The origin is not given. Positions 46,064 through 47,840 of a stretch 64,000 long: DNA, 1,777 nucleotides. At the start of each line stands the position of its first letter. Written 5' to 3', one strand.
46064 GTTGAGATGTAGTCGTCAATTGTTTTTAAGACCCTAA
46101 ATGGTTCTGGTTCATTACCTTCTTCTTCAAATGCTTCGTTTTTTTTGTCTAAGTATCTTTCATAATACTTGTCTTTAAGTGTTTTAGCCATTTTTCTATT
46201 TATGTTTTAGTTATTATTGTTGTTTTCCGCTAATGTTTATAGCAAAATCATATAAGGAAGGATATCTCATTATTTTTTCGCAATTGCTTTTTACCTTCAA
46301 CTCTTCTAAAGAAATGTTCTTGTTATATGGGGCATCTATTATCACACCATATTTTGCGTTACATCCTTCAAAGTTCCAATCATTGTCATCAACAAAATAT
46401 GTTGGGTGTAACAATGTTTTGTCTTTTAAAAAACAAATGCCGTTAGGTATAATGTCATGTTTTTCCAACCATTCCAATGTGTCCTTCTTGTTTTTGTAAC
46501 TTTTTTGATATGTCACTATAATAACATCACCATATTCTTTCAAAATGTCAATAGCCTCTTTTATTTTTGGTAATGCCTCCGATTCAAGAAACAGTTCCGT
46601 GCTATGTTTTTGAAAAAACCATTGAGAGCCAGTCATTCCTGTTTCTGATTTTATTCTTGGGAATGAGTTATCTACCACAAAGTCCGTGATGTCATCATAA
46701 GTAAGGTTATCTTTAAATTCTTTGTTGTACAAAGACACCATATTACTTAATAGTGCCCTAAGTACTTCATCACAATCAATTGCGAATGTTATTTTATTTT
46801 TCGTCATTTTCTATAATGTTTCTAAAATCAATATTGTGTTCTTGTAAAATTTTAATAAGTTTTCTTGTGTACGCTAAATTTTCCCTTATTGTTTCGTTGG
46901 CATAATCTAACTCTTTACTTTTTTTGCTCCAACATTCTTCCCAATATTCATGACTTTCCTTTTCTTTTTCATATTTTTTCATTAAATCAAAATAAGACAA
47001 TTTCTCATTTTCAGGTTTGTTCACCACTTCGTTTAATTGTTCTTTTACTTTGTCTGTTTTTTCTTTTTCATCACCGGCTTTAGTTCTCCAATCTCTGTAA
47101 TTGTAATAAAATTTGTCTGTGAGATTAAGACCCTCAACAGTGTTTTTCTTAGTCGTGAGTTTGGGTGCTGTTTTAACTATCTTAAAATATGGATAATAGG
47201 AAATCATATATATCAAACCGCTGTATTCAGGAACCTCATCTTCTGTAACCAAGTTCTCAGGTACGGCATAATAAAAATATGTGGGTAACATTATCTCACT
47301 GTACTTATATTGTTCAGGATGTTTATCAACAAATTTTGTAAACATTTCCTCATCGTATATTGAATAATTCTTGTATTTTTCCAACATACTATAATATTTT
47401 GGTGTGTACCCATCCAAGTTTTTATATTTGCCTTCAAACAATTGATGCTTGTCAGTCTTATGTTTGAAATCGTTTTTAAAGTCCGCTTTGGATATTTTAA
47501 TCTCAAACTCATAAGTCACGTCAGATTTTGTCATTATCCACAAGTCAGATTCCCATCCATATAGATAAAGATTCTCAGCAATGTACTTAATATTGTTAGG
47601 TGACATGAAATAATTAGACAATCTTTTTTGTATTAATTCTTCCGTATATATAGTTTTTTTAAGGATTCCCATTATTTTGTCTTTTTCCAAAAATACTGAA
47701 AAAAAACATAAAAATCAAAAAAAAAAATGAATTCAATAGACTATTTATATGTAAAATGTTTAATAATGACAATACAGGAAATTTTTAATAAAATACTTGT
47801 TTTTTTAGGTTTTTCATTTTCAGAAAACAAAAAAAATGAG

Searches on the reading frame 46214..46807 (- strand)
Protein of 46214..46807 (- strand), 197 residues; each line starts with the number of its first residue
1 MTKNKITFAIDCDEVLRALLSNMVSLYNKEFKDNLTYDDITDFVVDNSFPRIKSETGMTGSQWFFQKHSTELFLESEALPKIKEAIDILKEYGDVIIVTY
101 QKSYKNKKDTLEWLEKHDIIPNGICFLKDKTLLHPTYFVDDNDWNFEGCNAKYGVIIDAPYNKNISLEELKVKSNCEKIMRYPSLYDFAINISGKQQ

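Call 6: search_protein_families(library=pfam, proteins=[window:46214-46807:-], max_evalue=0.01)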
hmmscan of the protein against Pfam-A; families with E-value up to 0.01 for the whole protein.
window:46214-46807:- (197 aa): 1 family
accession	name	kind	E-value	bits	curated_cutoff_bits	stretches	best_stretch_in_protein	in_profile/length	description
PF06941.18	NT5C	-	6.1e-18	65.8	24.8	1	8-172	4-164/180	5' nucleotidase, deoxy (Pyrimidine), cytosolic type C protein (NT5C)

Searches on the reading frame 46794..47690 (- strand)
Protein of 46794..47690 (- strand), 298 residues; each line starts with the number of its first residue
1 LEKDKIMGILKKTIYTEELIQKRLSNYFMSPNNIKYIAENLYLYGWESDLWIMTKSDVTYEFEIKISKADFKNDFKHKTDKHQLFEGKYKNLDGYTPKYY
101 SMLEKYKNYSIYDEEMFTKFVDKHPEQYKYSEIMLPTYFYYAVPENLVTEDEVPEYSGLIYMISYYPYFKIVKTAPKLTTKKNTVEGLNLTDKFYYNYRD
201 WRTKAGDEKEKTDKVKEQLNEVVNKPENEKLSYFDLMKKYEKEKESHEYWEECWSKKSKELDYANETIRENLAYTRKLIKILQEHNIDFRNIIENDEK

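Call 6: search_protein_families(library=pfam, proteins=[window:46794-47690:-], max_evalue=0.01)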
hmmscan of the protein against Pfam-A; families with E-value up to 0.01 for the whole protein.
window:46794-47690:- (298 aa): 0 families

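Call 26: search_protein_families(library=phrogs, proteins=[window:46794-47690:-], max_evalue=0.01)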
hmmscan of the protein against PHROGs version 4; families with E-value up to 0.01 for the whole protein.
window:46794-47690:- (298 aa): 4 families
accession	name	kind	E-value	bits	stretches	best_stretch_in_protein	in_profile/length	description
phrog_2776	-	unknown function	2.5e-18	67.4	1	13-219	12-161/181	-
phrog_5429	-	DNA, RNA and nucleotide metabolism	7e-09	36.8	2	138-162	98-122/176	DNA repair protein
phrog_631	-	unknown function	0.0022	18.6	0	138-272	101-243/260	-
phrog_4812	-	unknown function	0.0095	17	0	207-248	4-45/70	-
